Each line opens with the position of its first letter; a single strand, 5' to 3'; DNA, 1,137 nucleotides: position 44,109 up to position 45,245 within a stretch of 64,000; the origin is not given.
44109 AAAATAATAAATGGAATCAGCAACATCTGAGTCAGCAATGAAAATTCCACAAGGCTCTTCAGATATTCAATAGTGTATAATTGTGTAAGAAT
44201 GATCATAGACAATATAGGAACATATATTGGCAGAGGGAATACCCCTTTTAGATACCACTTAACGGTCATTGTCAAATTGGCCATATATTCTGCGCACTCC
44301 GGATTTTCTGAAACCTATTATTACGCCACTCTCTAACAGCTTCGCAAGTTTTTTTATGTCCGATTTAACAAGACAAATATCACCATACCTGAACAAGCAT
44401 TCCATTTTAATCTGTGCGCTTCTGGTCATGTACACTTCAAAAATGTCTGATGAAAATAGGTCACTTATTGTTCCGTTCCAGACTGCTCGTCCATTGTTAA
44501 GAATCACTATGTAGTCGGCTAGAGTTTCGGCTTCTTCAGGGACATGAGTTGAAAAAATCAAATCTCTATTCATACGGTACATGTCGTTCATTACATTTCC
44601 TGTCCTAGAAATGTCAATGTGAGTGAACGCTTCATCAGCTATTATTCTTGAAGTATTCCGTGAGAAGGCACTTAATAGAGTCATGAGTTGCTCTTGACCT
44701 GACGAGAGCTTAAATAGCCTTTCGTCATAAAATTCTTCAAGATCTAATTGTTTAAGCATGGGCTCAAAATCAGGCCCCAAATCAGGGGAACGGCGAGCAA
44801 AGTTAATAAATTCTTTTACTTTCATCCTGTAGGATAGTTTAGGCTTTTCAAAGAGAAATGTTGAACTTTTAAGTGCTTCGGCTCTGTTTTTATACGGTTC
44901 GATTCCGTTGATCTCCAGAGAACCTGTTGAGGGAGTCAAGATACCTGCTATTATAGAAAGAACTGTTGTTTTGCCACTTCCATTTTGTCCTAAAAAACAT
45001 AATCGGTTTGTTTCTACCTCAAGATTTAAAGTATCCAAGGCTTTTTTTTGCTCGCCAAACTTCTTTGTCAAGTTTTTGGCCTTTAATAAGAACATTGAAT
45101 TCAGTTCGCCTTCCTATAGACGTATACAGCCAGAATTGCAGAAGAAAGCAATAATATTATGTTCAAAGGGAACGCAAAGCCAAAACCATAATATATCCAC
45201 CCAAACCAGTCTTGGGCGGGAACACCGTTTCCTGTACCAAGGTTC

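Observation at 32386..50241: Ancestral archaeal exosome/proteasome superoperon preserved in order but split by three insertions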

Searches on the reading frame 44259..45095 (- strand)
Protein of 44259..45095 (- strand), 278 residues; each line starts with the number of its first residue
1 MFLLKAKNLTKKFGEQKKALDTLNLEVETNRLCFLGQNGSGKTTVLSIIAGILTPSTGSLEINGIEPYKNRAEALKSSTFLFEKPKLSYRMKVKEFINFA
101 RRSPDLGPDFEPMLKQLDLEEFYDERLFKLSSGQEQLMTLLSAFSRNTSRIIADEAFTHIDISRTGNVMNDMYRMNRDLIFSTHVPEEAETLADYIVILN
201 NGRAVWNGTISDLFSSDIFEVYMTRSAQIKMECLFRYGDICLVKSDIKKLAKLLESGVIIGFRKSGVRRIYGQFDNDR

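Call 4: search_protein_families(library=pfam, proteins=[window:44259-45095:-])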
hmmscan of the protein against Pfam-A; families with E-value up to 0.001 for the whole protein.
window:44259-45095:- (278 aa): 4 families
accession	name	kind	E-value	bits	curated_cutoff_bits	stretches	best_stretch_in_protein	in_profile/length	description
PF00005.33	ABC_tran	-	3.1e-20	73.6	25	1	22-157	3-136/137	ABC transporter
PF13304.12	AAA_21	-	6.5e-05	23.6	27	0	33-98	3-83/304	AAA domain, putative AbiEii toxin, Type IV TA system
PF13476.12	AAA_23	-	0.0001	23.5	27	1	24-99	14-77/201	AAA domain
PF13555.12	AAA_29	-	0.00082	19.5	27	0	25-63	17-55/61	P-loop containing region of AAA domain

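Call 30: search_protein_families(library=padloc, proteins=[window:44259-45095:-], max_evalue=0.01)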
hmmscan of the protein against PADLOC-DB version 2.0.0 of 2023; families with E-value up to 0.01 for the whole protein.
window:44259-45095:- (278 aa): 27 families (the best 25 are shown)
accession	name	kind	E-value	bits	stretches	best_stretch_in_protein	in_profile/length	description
PDLC04135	mad3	-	1.9e-16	58.6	2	126-202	260-340/374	mads_3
PDLC04164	AriA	-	1e-06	26.6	0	127-187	169-234/253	-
PDLC02980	AriA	-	3.1e-06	25.4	1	34-122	4-124/304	-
PDLC00280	PtuA1|PtuA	-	1.3e-05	22.4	1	18-53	12-49/445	AAA ATPase domain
PDLC00268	PtuA1|PtuA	-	4.2e-05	21.1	1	21-96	17-92/411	AAA ATPase domain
PDLC02979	AriA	-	5.1e-05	21.2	1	20-132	14-131/373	-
PDLC00304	PtuA1|PtuA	-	7e-05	20.2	1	13-111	23-107/444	AAA ATPase domain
PDLC04244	PDC-M01A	-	0.00014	18.8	0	124-186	320-389/482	-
PDLC02913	ATPase_I-A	-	0.00018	18.8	1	18-54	63-99/508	-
PDLC00271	PtuA1|PtuA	-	0.00025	18.7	1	18-60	12-54/421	AAA ATPase domain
PDLC00299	PtuA1|PtuA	-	0.00026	18.1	1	18-53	64-99/535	AAA ATPase domain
PDLC00274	PtuA1|PtuA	-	0.00027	18.3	1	28-167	33-167/438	AAA ATPase domain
PDLC00284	PtuA1|PtuA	-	0.00029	17.8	1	18-54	71-108/545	AAA ATPase domain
PDLC04541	PDC-M25A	-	0.0003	18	1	18-50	11-42/380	-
PDLC00075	GajA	-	0.00083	16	0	18-59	12-52/536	AAA ATPase domain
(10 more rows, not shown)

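Call 65: search_protein_families(library=ncbifam, proteins=[window:44259-45095:-], max_evalue=0.00001)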
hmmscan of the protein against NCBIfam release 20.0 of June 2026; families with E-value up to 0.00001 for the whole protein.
window:44259-45095:- (278 aa): 158 families (the best 25 are shown)
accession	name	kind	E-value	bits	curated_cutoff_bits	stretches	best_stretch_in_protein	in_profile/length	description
TIGR03522.1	GldA_ABC_ATP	equivalog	1.3e-27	97.1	402.6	1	5-244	4-251/301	gliding motility-associated ABC transporter ATP-binding subunit GldA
NF045998.1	cleave_ABC_plasm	equivalog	1.7e-25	89.4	500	1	5-172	470-645/673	Mbov_0121 family peptidase domain-containing ABC transporter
TIGR04520.1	ECF_ATPase_1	equivalog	3e-24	85.9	315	1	5-216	2-226/269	energy-coupling factor transporter ATPase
NF006987.0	PRK09452.1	equivalog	3.8e-23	81.8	482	1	3-214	17-236/378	spermidine/putrescine ABC transporter ATP-binding protein PotA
TIGR02315.1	ABC_phnC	equivalog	1.3e-22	80.4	266.1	2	113-222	129-242/243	phosphonate ABC transporter ATP-binding protein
NF043075.1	MMSYN1_0197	equivalog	1.4e-22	80.1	550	1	3-215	2-222/341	spermidine/putrescine ABC transporter ATP-binding protein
TIGR04521.1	ECF_ATPase_2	equivalog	3.2e-22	78.9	330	1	13-216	14-235/279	energy-coupling factor transporter ATPase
TIGR00968.1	3a0106s01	subfamily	6.1e-22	78.3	342.75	1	7-215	4-220/237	sulfate ABC transporter ATP-binding protein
TIGR03864.1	PQQ_ABC_ATP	hypoth_equivalog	1.1e-21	77.4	302.25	1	4-216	2-222/236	ABC transporter, ATP-binding subunit, PQQ-dependent alcohol dehydrogenase system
TIGR01188.1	drrA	subfamily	6.6e-21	74.9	312.45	1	11-215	1-213/302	daunorubicin resistance ABC transporter, ATP-binding protein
NF008409.0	PRK11231.1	equivalog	1.7e-20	73.5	375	1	4-233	3-245/255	Fe(3+) dicitrate ABC transporter ATP-binding protein FecE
TIGR03740.1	galliderm_ABC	subfamily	2.6e-20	73.1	309.75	1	4-211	1-209/223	lantibiotic protection ABC transporter ATP-binding subunit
TIGR01186.1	proV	subfamily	9.2e-20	71.1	326.6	1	16-214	5-218/363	betaine/proline/choline family ABC transporter ATP-binding protein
NF040840.2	tungstate_WtpC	equivalog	1.4e-19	70.6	440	1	4-216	2-221/347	tungstate ABC transporter ATP-binding protein WtpC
TIGR01187.1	potA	subfamily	1.6e-18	66.9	355.6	1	35-215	2-190/325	polyamine ABC transporter ATP-binding protein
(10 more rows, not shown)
